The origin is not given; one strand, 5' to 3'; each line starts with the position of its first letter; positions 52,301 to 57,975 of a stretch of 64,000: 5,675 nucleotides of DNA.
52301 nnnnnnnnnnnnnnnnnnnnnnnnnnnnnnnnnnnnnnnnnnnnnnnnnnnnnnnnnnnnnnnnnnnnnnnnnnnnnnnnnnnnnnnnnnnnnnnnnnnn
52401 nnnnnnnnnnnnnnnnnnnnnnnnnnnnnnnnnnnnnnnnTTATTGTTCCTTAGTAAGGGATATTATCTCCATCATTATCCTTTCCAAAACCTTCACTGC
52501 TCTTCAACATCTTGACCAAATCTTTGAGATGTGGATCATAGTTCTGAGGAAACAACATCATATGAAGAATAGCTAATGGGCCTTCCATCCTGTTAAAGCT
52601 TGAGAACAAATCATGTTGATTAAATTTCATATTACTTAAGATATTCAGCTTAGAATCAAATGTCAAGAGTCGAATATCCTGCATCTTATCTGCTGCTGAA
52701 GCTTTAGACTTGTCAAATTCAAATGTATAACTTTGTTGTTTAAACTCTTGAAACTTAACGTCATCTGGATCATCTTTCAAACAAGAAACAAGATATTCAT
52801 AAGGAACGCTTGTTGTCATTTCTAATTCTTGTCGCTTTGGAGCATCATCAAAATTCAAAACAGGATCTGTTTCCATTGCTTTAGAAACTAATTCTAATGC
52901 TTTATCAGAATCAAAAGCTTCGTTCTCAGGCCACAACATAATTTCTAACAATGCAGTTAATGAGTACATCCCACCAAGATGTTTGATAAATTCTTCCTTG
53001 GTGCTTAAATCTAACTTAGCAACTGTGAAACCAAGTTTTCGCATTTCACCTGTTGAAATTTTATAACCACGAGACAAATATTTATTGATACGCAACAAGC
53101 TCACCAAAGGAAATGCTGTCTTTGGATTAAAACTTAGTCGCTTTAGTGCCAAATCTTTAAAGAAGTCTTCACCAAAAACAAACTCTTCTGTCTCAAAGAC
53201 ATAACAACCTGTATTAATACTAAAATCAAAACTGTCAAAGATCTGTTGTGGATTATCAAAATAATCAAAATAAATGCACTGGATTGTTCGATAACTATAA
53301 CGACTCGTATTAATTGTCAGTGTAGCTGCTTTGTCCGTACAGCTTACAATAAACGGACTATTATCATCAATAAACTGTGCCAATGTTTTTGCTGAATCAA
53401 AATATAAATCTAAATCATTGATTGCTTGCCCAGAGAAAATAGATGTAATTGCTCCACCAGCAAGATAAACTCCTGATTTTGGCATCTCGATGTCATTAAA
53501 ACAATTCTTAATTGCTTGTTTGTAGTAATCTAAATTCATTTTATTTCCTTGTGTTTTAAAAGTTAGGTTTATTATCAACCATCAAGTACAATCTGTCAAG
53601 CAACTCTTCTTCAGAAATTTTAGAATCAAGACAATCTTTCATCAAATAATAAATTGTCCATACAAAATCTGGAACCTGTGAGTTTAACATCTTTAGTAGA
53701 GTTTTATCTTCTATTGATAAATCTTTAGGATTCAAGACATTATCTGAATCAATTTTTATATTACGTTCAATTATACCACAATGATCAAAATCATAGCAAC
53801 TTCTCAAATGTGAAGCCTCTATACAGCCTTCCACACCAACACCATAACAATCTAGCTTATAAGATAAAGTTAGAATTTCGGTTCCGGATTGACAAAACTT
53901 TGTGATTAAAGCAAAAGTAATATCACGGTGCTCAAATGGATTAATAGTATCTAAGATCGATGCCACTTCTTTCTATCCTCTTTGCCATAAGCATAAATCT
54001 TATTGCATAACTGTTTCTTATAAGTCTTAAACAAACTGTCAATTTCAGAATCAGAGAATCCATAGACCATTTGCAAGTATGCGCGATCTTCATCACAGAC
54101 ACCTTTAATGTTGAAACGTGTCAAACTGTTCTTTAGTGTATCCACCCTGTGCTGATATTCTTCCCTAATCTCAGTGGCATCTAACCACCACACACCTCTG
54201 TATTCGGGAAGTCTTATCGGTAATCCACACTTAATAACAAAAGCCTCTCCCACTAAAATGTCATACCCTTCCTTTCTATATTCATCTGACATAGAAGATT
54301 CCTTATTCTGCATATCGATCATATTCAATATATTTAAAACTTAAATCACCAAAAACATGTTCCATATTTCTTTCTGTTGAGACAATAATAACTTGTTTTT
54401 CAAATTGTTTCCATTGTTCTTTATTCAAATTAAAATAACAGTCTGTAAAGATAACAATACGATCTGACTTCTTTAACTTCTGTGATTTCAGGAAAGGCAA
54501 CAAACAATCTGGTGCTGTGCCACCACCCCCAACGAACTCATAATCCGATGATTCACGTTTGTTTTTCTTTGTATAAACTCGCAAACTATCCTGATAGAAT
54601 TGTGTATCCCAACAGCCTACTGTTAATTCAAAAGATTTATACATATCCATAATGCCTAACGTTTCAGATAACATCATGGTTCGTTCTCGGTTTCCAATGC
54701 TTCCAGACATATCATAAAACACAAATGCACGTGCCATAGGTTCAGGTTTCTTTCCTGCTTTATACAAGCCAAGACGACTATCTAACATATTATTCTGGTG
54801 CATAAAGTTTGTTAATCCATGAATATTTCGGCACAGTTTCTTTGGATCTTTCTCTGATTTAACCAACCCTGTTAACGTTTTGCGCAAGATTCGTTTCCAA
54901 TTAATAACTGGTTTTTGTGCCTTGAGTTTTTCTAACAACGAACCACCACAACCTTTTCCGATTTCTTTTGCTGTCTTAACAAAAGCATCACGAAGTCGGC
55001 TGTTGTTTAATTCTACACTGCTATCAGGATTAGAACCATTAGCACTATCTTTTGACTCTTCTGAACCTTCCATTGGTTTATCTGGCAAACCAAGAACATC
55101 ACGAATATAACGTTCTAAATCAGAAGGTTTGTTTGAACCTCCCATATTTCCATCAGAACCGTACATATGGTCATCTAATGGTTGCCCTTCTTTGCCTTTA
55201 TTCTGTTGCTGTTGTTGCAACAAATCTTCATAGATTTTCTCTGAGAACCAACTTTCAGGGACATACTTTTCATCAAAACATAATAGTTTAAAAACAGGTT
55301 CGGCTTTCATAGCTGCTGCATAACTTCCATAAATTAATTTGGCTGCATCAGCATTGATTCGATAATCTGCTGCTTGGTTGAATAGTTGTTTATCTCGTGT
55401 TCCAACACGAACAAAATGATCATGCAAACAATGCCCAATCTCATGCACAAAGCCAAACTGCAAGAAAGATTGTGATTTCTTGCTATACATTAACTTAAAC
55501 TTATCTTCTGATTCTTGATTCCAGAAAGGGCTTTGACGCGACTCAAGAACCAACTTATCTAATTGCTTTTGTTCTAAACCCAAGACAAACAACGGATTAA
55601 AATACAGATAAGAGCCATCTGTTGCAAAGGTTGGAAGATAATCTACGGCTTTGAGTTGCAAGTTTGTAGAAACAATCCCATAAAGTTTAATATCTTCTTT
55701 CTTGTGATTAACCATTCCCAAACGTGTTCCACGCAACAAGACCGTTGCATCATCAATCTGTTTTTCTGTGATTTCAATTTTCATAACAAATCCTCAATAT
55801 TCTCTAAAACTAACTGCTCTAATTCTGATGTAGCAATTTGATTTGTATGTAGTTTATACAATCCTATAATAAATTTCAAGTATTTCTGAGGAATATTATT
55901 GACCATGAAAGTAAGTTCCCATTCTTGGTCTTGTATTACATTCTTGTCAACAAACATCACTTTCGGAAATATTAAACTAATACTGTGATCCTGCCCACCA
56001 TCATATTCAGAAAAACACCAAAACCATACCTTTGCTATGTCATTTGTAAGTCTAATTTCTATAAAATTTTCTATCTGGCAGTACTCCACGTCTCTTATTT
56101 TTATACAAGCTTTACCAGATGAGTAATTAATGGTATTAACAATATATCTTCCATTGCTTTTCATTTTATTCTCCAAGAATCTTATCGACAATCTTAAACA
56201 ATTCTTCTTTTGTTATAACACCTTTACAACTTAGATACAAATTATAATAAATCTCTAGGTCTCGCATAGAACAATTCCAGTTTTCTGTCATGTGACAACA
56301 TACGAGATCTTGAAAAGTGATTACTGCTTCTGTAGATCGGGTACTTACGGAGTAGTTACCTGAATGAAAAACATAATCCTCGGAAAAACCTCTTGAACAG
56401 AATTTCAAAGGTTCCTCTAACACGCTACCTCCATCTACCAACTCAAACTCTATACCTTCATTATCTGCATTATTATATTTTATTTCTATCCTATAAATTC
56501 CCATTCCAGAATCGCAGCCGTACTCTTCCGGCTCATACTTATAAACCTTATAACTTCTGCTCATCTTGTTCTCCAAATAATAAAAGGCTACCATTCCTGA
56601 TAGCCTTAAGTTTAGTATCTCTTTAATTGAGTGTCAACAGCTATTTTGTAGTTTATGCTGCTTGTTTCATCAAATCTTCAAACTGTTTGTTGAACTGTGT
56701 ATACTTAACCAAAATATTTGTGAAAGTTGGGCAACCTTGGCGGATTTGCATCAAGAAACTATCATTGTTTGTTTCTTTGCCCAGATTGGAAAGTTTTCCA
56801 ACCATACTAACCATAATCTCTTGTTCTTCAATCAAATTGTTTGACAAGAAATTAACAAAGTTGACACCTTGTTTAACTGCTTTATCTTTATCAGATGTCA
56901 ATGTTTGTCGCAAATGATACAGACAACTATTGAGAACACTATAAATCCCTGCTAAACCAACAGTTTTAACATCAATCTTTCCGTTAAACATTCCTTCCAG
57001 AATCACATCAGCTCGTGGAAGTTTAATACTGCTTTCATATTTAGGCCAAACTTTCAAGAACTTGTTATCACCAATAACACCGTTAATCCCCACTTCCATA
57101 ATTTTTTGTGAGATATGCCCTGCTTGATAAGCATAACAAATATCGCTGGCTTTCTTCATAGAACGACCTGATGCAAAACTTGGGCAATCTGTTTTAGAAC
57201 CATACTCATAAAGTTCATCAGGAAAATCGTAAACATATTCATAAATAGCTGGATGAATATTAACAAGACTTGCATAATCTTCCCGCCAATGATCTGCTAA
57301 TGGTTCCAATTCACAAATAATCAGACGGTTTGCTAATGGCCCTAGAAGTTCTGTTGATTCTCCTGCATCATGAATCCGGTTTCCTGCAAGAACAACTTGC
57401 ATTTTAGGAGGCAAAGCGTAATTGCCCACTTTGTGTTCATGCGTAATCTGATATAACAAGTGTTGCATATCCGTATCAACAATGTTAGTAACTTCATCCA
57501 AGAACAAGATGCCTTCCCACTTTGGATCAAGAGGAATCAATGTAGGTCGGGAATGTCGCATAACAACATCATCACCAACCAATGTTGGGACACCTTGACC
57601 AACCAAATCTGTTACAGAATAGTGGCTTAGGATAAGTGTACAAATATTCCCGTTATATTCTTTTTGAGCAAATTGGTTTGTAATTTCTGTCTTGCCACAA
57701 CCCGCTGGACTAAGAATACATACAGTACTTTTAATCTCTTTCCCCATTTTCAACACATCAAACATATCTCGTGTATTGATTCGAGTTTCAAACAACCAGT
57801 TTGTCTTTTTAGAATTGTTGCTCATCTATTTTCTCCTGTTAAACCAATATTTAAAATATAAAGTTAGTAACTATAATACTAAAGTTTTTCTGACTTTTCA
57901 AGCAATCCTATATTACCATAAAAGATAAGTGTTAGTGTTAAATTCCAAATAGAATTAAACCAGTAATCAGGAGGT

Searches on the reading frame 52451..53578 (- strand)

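Call 32: search_protein_families(library=phrogs, proteins=[window:52451-53578:-], max_evalue=0.00001)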
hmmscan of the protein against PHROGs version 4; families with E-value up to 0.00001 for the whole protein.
window:52451-53578:- (375 aa): 6 families
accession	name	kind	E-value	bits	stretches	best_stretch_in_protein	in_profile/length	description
phrog_18122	-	unknown function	3.7e-51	175.6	2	93-251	102-248/365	-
phrog_27100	-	unknown function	1.2e-42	147.3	1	21-235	15-228/386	-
phrog_16176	-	unknown function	3e-41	142.7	2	92-231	176-312/477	-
phrog_4400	-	unknown function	1.4e-23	84.7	1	33-233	23-244/248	-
phrog_37109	-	unknown function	1.2e-16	61.7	1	124-207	2-85/269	-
phrog_25514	-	unknown function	2.1e-06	28.7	1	34-113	31-108/184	-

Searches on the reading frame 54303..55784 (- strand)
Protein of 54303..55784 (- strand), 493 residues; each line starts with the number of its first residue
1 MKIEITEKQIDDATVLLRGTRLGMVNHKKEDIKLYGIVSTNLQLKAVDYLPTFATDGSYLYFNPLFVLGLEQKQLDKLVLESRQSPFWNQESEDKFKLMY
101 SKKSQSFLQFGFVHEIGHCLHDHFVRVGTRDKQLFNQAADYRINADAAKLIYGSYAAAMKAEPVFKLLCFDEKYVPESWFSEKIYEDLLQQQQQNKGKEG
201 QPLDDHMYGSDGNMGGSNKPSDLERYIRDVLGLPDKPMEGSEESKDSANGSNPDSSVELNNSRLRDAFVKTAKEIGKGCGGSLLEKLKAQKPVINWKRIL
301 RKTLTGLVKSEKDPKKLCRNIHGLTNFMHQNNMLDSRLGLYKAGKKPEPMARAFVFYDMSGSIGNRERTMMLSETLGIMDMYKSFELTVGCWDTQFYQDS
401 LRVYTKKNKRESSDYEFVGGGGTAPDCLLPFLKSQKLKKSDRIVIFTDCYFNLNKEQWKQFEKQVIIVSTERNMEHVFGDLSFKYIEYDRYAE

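Call 32: search_protein_families(library=phrogs, proteins=[window:54303-55784:-], max_evalue=0.00001)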
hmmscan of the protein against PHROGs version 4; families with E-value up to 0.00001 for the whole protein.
window:54303-55784:- (493 aa): 1 family
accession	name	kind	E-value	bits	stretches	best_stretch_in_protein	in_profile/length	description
phrog_1314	-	DNA, RNA and nucleotide metabolism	3.4e-61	208.5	1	6-480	4-386/394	HNH endonuclease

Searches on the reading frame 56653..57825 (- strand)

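Call 32: search_protein_families(library=phrogs, proteins=[window:56653-57825:-], max_evalue=0.00001)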
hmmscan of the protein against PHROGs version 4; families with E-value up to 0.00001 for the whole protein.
window:56653-57825:- (390 aa): 1 family
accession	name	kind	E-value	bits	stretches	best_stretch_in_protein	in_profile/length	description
phrog_1297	-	other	9.9e-54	183.7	1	13-364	6-338/356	ATPase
